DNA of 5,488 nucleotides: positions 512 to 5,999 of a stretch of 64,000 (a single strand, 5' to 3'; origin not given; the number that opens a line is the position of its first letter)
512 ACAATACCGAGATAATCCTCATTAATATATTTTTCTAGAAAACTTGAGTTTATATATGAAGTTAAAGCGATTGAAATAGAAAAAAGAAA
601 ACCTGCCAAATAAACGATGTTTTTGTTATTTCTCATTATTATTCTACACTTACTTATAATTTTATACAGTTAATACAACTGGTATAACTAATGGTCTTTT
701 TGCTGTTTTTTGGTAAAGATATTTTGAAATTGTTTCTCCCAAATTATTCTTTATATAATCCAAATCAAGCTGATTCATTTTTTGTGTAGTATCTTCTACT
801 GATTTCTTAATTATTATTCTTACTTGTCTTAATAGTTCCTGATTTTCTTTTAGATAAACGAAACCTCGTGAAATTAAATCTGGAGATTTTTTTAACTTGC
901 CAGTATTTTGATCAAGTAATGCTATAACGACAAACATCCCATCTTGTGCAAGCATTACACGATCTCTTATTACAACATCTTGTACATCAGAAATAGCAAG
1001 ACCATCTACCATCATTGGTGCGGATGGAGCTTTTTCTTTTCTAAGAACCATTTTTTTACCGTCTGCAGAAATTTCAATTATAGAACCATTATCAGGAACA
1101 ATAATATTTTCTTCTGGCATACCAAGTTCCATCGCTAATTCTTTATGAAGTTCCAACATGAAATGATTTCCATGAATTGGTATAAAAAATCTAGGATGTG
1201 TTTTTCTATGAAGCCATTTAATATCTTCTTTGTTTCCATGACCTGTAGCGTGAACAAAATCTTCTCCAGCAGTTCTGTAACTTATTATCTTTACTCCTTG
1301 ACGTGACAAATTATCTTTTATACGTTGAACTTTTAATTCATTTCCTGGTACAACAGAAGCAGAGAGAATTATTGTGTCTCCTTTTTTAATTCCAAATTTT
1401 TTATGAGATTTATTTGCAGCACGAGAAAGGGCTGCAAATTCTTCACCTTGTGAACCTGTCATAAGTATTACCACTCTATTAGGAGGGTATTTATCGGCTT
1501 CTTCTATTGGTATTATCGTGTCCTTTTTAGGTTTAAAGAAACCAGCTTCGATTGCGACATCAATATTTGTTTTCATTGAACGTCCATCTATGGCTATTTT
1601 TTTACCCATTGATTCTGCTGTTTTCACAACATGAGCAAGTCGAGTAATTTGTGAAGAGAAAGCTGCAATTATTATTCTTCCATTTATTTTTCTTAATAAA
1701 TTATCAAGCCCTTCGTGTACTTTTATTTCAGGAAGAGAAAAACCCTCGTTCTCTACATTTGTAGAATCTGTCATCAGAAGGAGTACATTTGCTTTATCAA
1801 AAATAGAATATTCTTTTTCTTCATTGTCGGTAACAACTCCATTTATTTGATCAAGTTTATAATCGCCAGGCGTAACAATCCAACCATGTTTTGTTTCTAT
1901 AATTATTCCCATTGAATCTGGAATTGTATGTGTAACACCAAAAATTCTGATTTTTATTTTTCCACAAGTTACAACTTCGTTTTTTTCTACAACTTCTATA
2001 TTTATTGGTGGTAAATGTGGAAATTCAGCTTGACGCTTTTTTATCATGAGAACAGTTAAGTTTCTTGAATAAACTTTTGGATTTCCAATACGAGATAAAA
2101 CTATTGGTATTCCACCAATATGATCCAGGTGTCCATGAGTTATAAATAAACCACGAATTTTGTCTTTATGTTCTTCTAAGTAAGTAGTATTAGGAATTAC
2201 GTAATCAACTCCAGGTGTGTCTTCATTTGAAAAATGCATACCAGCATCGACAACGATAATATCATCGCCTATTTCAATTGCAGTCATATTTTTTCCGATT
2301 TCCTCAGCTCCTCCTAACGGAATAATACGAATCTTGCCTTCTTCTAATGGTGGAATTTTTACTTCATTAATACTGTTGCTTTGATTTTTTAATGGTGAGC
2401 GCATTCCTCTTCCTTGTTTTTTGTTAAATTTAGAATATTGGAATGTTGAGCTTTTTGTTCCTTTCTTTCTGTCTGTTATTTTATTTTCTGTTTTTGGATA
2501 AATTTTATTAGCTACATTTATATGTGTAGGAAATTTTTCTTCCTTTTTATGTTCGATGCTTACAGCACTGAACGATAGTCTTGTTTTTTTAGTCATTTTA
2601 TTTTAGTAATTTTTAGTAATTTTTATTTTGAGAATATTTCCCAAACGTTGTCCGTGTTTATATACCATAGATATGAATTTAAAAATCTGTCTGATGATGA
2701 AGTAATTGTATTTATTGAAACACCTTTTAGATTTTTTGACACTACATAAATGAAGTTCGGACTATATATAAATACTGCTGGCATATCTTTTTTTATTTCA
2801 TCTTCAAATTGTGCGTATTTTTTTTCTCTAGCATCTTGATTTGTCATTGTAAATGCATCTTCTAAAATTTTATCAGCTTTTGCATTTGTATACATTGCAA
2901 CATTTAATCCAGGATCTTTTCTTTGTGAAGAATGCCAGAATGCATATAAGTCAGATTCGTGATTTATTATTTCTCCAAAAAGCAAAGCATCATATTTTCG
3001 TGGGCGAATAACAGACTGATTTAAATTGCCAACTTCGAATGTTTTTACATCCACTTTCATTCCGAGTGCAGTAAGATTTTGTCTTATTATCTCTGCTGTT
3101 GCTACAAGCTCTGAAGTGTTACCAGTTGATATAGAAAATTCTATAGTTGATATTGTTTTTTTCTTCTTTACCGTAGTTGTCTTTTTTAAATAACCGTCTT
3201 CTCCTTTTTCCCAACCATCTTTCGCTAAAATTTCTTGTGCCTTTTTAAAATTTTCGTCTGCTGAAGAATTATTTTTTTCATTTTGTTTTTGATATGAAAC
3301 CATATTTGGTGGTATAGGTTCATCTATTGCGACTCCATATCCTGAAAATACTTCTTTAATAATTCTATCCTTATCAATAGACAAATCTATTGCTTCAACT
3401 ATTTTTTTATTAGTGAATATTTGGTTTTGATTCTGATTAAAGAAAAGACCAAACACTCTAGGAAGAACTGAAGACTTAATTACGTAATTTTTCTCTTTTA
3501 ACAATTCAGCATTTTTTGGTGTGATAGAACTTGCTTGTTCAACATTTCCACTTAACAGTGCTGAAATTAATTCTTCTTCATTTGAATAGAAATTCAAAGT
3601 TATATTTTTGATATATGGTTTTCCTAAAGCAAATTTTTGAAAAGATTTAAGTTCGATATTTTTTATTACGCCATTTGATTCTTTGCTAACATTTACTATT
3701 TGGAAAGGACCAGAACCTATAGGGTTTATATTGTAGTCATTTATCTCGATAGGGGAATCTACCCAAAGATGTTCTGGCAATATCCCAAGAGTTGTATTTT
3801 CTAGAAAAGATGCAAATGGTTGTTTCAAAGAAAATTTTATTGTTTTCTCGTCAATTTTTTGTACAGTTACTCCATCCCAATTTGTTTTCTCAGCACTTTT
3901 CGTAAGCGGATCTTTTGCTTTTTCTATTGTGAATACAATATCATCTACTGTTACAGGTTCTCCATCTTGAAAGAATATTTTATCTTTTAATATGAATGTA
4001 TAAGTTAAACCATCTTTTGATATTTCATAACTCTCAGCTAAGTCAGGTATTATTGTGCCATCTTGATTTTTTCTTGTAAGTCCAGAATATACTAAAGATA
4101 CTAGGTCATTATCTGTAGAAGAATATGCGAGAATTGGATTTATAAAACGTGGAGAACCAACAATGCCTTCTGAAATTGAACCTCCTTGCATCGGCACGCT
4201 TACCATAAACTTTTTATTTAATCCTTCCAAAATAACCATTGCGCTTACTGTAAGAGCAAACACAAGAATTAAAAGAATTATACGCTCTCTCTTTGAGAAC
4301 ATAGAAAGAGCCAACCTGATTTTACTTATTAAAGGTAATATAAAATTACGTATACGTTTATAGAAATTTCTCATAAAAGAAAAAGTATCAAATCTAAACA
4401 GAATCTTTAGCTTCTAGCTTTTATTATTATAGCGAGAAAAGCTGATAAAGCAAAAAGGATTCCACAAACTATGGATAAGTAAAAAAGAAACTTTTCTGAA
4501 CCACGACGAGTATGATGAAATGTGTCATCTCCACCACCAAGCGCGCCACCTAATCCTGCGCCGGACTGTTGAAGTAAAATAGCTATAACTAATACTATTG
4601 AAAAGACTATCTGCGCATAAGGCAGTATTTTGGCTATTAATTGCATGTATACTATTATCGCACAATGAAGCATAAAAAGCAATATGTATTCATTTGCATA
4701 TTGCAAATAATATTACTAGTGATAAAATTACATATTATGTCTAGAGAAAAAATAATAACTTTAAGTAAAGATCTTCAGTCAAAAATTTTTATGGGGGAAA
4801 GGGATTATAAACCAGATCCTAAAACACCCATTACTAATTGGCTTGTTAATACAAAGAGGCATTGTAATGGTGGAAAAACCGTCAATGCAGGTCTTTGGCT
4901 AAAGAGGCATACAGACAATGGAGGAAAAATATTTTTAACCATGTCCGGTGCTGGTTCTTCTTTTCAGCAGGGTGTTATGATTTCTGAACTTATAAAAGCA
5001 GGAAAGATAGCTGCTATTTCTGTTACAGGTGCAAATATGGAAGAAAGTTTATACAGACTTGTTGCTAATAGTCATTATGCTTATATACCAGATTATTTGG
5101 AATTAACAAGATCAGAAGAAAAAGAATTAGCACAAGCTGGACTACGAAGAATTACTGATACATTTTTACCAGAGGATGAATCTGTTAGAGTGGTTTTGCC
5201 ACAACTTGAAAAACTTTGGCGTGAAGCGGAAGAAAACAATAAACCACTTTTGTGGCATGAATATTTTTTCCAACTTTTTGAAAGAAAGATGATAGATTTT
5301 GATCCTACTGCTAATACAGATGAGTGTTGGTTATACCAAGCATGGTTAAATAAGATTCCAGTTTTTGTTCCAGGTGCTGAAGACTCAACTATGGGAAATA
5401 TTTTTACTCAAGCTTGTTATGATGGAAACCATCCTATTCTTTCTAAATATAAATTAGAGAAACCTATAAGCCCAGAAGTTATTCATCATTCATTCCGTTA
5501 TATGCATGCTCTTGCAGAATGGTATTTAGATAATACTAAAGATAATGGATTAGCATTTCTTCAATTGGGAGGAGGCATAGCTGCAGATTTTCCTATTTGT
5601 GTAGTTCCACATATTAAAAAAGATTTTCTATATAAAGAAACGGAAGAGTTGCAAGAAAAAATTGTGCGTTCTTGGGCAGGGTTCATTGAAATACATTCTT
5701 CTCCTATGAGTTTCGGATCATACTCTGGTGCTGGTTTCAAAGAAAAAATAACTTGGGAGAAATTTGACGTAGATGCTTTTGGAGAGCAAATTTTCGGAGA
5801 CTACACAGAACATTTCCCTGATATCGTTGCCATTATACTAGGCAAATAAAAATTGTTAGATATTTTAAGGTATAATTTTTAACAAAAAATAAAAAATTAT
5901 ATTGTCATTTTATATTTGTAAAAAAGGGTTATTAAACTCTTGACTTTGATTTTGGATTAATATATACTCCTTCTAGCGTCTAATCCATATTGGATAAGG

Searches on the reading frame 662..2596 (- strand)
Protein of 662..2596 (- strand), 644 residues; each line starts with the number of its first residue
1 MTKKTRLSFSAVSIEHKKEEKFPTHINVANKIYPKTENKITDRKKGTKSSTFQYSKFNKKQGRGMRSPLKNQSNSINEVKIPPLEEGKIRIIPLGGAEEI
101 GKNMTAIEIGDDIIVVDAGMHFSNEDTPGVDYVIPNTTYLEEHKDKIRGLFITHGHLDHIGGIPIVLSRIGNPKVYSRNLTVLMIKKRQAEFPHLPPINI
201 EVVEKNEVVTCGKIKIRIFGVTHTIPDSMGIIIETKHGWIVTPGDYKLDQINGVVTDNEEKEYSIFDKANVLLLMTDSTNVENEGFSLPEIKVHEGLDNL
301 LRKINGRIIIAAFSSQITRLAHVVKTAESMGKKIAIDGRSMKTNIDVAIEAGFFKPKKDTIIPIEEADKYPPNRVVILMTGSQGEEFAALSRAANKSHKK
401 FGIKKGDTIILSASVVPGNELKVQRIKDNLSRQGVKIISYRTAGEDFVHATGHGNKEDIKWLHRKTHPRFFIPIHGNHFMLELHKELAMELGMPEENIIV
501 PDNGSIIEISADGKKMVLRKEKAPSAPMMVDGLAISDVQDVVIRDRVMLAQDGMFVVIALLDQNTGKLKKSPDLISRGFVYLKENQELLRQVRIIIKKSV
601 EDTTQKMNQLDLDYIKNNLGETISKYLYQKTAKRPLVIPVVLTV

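Call 9: search_protein_families(library=pfam, proteins=[window:662-2596:-], max_evalue=0.0001)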
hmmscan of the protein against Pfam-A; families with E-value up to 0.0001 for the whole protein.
window:662-2596:- (644 aa): 4 families
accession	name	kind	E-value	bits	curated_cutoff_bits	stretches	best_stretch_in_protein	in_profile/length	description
PF22505.1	RNase_J_b_CASP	-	3.2e-43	147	27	1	305-430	1-126/126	Ribonuclease J, beta-CASP domain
PF17770.6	RNase_J_C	-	1e-24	87.9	23.8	1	542-644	1-102/102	Ribonuclease J C-terminal domain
PF00753.33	Lactamase_B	-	6.7e-12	46.2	22.7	1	102-224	6-127/196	Metallo-beta-lactamase superfamily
PF12706.13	Lactamase_B_2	-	1e-07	32.2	27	1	140-244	24-141/200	Beta-lactamase superfamily domain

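Call 23: find_encoding_contigs(protein=window:662-2596:-, flank=10000, max_places=4)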
Protein window:662-2596:- (644 aa): 11 contigs read that carry it; 2 places shown.
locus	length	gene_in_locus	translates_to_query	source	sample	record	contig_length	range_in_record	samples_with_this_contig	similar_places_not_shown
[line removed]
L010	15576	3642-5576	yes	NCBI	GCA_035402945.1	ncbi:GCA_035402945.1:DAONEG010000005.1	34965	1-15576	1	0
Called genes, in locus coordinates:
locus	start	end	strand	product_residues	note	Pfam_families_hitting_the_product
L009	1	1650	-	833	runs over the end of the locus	PF07517:SecA_DEAD, PF01043:SecA_PP_bind, PF21090:P-loop_SecA, PF07516:SecA_SW, PF02810:SEC-C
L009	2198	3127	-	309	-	PF01699:Na_Ca_ex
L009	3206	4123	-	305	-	PF07478:Dala_Dala_lig_C (faint)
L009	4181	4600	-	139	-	-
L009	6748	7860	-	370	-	PF01916:DS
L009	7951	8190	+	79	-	PF03840:SecG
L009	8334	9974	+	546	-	PF00496:SBP_bac_5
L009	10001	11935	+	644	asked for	PF00753:Lactamase_B, PF12706:Lactamase_B_2 (weak), PF22505:RNase_J_b_CASP, PF17770:RNase_J_C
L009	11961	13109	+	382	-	PF07690:MFS_1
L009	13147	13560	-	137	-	PF06574:FAD_syn (weak), PF01467:CTP_transf_like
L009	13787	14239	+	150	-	PF14478:DUF4430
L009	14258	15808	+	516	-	PF13243:SQHop_cyclase_C (weak)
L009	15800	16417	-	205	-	PF02517:Rce1-like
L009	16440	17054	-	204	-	PF00702:Hydrolase, PF13419:HAD_2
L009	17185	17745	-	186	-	PF03575:Peptidase_S51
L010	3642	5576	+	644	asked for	PF00753:Lactamase_B, PF12706:Lactamase_B_2 (weak), PF22505:RNase_J_b_CASP, PF17770:RNase_J_C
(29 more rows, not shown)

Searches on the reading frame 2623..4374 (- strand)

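Call 9: search_protein_families(library=pfam, proteins=[window:2623-4374:-], max_evalue=0.0001)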
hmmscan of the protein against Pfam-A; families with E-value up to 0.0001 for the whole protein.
window:2623-4374:- (583 aa): 1 family
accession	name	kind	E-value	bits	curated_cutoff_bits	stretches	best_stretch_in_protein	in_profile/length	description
PF00496.27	SBP_bac_5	-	1.5e-70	238.7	32.4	1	107-482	1-363/368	Bacterial extracellular solute-binding proteins, family 5 Middle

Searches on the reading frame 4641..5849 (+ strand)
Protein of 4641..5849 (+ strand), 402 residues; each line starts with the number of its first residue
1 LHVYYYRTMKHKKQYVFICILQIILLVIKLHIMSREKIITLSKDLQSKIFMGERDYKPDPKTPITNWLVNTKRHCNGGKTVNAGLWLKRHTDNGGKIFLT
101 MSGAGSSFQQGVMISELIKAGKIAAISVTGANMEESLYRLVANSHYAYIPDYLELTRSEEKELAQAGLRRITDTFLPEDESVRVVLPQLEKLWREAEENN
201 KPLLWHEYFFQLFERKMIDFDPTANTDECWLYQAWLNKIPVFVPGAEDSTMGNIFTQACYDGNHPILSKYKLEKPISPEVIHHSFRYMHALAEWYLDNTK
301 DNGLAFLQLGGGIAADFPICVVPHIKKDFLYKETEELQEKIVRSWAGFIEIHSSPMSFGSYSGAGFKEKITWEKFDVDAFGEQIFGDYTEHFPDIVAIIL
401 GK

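Call 9: search_protein_families(library=pfam, proteins=[window:4641-5849:+], max_evalue=0.0001)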
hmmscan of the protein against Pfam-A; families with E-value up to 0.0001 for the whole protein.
window:4641-5849:+ (402 aa): 1 family
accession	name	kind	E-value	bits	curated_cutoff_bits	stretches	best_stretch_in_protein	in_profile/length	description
PF01916.23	DS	-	1.1e-25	91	27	1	89-397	26-286/288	Deoxyhypusine synthase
